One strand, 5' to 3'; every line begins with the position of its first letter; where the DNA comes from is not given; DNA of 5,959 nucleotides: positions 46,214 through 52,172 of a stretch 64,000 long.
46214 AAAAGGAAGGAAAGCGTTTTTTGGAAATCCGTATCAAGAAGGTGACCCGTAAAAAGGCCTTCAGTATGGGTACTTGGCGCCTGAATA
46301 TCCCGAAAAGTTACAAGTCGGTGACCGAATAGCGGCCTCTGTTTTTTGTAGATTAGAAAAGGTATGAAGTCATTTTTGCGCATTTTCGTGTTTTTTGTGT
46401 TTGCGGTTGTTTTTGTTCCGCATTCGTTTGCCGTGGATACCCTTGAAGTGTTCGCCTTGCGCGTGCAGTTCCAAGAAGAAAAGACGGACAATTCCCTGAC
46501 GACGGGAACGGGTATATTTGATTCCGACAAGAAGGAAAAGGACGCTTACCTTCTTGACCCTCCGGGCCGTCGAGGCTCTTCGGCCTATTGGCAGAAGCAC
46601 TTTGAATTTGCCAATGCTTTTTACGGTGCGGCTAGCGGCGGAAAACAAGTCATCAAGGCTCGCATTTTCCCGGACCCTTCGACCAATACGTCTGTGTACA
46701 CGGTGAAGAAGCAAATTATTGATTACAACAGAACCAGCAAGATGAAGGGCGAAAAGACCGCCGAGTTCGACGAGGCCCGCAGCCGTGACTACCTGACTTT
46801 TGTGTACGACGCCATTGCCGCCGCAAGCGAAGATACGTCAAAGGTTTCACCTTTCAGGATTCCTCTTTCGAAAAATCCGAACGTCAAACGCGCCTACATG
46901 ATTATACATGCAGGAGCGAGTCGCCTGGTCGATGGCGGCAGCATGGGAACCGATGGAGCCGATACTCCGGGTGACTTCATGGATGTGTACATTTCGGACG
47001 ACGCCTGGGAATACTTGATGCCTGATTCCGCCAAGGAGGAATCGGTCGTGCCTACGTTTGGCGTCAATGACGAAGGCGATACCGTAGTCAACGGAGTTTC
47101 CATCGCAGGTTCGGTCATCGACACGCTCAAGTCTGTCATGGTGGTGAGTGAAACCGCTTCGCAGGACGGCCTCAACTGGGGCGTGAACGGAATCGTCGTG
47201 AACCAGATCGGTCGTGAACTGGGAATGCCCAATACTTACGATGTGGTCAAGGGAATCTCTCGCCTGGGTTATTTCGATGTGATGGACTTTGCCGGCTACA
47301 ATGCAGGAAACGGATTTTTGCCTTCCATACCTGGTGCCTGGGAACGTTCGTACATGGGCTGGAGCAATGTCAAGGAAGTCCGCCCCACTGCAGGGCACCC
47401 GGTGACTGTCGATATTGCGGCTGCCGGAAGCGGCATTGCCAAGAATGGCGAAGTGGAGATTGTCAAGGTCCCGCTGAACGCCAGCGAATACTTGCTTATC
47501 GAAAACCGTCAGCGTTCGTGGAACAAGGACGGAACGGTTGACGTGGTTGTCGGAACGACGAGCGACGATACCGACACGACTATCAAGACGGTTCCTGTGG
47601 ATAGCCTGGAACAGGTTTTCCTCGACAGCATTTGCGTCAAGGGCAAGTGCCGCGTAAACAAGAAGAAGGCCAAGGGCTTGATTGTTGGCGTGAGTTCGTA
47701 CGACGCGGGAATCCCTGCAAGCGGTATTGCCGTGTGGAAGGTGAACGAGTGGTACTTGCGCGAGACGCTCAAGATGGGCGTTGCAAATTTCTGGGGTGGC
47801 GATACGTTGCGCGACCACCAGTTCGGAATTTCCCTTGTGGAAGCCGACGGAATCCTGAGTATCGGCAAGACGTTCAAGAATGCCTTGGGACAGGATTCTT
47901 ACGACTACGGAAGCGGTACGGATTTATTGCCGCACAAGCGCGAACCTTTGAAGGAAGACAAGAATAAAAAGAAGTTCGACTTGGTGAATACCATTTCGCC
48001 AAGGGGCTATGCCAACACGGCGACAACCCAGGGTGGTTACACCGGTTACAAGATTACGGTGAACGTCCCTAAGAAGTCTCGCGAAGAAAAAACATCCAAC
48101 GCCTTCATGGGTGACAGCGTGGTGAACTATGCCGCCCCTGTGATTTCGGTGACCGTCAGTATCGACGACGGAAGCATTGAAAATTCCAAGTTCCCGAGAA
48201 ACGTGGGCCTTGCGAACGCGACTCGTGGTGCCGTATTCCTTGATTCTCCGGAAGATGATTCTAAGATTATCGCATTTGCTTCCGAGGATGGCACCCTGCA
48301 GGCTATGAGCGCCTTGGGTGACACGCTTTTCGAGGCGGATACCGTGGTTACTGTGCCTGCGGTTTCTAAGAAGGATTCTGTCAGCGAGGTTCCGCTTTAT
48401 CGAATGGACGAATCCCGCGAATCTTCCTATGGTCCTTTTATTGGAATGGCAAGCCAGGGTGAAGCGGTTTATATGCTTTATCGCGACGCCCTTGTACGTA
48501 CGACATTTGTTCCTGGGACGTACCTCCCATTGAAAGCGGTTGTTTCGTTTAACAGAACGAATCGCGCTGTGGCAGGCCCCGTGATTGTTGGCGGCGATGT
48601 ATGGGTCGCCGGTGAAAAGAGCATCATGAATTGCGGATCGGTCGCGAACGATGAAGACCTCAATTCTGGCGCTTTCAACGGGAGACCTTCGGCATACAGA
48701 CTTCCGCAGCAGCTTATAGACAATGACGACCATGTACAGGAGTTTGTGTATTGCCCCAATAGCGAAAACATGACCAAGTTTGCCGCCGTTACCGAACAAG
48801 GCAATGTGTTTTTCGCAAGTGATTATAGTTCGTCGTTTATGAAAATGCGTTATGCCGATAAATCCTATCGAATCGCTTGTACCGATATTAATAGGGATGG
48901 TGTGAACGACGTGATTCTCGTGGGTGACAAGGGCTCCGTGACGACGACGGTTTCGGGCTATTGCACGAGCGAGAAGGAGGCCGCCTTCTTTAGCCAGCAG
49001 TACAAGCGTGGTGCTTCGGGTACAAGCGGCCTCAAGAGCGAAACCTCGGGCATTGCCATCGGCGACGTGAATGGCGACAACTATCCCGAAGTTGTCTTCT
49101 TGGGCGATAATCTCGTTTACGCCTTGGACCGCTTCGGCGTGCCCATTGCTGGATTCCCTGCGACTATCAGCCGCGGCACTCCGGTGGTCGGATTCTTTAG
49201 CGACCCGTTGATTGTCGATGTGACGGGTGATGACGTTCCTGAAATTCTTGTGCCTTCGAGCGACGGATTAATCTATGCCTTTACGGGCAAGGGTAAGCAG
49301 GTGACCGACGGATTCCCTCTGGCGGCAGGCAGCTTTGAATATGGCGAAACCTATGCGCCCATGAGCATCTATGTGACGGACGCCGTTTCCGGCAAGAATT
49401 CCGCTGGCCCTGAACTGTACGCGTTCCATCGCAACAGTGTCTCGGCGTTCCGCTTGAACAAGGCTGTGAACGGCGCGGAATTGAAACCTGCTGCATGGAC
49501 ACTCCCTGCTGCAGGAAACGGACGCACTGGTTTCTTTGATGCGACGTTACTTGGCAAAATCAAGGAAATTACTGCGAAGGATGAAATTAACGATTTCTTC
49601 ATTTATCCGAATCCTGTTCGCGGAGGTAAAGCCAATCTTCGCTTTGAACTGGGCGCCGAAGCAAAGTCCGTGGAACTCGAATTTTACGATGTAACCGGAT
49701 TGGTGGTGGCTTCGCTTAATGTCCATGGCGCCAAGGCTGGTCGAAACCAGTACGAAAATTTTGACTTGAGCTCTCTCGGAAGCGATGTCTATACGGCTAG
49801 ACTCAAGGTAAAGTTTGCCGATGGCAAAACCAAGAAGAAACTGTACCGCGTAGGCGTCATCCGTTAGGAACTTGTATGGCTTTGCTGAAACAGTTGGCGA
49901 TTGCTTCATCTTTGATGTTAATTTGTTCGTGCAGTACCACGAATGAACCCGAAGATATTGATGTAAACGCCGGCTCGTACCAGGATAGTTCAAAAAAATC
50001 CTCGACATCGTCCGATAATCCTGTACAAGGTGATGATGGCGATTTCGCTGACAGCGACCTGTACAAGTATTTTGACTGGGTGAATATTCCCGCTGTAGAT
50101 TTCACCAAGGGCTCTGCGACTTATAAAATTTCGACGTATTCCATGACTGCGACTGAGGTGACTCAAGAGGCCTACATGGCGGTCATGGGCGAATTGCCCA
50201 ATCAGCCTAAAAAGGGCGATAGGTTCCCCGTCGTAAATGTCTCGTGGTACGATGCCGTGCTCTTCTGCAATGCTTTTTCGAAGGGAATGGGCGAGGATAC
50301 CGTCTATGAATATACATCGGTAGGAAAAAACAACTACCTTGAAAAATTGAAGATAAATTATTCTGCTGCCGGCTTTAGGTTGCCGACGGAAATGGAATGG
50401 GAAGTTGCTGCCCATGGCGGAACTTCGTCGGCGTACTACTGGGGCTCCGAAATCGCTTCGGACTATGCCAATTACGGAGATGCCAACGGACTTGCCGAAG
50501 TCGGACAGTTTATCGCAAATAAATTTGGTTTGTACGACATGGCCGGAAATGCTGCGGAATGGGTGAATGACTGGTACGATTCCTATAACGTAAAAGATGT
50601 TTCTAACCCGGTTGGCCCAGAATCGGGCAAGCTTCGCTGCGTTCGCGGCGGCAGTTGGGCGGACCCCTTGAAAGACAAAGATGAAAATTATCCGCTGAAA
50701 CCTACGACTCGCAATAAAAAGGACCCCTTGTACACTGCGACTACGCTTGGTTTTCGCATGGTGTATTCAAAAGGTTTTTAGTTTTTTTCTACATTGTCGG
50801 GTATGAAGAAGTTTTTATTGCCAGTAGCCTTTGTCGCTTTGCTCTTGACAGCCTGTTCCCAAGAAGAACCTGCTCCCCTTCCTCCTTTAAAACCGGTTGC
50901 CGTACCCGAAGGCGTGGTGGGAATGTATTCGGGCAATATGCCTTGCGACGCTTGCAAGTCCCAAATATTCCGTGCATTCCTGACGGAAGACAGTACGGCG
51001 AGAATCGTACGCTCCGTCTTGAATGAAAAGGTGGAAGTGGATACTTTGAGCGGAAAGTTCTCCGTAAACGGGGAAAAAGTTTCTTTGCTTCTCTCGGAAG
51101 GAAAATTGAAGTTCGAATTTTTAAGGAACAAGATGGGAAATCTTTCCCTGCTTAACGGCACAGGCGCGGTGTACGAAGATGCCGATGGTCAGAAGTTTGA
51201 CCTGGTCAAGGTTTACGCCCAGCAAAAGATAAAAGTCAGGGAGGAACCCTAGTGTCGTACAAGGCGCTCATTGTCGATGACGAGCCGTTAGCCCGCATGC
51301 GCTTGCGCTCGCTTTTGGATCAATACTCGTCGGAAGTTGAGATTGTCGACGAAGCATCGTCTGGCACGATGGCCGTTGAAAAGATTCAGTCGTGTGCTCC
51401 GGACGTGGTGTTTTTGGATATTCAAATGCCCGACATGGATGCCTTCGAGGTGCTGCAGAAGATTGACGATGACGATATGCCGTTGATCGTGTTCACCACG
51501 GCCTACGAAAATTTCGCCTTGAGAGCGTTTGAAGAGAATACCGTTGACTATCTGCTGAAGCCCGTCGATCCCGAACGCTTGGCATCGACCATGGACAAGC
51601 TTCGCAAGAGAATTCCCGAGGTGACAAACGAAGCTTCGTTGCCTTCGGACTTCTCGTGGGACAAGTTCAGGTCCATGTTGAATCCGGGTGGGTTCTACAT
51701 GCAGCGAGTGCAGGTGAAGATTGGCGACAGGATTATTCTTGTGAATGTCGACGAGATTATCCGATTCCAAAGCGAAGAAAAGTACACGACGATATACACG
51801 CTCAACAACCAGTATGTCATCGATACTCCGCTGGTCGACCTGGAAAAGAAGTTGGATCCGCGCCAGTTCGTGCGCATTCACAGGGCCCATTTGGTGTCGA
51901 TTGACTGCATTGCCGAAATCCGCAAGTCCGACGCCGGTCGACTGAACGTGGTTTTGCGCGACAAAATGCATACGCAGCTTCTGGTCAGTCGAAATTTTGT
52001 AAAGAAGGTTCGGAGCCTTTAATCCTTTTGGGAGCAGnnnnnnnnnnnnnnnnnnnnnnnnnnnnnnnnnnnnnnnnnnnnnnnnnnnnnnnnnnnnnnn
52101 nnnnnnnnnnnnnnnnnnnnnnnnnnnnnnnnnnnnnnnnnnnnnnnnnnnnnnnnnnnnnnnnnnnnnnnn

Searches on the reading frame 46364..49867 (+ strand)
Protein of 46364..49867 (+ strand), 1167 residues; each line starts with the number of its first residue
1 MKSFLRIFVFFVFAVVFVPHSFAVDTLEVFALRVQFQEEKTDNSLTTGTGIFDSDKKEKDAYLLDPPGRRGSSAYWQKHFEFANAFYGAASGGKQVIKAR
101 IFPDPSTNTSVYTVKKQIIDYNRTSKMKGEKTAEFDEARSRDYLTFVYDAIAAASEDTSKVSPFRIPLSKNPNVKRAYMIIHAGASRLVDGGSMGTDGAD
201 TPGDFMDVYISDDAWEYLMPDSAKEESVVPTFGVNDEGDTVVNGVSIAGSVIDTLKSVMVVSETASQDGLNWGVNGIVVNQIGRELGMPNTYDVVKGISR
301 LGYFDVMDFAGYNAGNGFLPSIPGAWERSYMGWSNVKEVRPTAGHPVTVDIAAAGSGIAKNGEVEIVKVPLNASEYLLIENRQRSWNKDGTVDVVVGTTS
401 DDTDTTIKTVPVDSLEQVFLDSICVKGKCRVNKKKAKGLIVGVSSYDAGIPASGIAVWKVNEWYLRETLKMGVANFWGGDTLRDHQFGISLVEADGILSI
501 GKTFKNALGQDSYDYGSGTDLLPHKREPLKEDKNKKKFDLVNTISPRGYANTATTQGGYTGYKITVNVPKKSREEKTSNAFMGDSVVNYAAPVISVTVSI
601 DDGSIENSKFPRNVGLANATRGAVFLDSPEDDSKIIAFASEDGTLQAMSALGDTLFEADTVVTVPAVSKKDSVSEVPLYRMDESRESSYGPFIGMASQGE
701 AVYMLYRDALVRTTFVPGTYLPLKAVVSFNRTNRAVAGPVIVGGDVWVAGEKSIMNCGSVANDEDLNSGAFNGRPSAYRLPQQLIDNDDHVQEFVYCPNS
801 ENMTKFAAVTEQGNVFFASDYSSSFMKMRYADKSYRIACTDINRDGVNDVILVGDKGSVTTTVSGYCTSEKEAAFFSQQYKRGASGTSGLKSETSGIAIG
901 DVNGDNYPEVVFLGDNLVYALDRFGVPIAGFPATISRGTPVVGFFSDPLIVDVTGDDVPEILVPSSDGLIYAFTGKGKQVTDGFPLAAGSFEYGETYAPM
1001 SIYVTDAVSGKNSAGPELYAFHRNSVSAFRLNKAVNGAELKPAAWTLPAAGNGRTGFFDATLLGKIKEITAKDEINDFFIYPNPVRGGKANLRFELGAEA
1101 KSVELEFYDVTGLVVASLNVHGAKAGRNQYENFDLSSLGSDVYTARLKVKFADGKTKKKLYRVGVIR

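Call 8: search_protein_families(library=pfam, proteins=[window:46364-49867:+], max_evalue=0.001)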
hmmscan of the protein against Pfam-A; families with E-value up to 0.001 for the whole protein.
window:46364-49867:+ (1167 aa): 4 families
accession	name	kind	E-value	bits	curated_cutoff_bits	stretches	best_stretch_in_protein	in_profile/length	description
PF18962.6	Por_Secre_tail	-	3.8e-06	27.5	27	1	1080-1158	1-71/75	Secretion system C-terminal sorting domain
PF13517.12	FG-GAP_3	-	1.4e-05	26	26.9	0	841-911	1-60/61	FG-GAP-like repeat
PF01839.29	FG-GAP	-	0.00014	22.1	22.1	0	896-911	4-19/37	FG-GAP repeat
PF25292.1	Beta-prop_CGLA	-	0.00048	20.1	26.8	0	950-979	36-65/316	Lambda-carrageenase beta-propeller domain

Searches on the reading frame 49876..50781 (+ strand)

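Call 94: search_protein_families(library=pfam, proteins=[window:49876-50781:+], max_evalue=0.001)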
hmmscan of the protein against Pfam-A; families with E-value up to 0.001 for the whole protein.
window:49876-50781:+ (301 aa): 1 family
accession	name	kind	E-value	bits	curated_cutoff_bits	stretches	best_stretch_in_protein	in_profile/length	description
PF03781.23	FGE-sulfatase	-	3.9e-38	132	23.3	1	81-296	30-254/255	Sulfatase-modifying factor enzyme 1-like domain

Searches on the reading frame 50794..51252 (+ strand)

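Call 94: search_protein_families(library=pfam, proteins=[window:50794-51252:+], max_evalue=0.001)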
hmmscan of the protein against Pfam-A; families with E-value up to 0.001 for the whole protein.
window:50794-51252:+ (152 aa): 1 family
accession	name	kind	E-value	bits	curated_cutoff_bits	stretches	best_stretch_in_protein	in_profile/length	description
PF04170.18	NlpE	-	5.5e-05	24.4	22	1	45-125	1-81/86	NlpE N-terminal domain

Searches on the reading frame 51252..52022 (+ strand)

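Call 94: search_protein_families(library=pfam, proteins=[window:51252-52022:+], max_evalue=0.001)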
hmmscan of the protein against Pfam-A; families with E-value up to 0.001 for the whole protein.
window:51252-52022:+ (256 aa): 2 families
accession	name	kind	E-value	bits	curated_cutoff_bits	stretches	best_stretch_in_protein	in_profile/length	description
PF04397.21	LytTR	-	5.2e-26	91.2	22.6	1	159-255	1-95/98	LytTr DNA-binding domain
PF00072.30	Response_reg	-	1.8e-23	83.3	30.2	1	6-113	2-109/111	Response regulator receiver domain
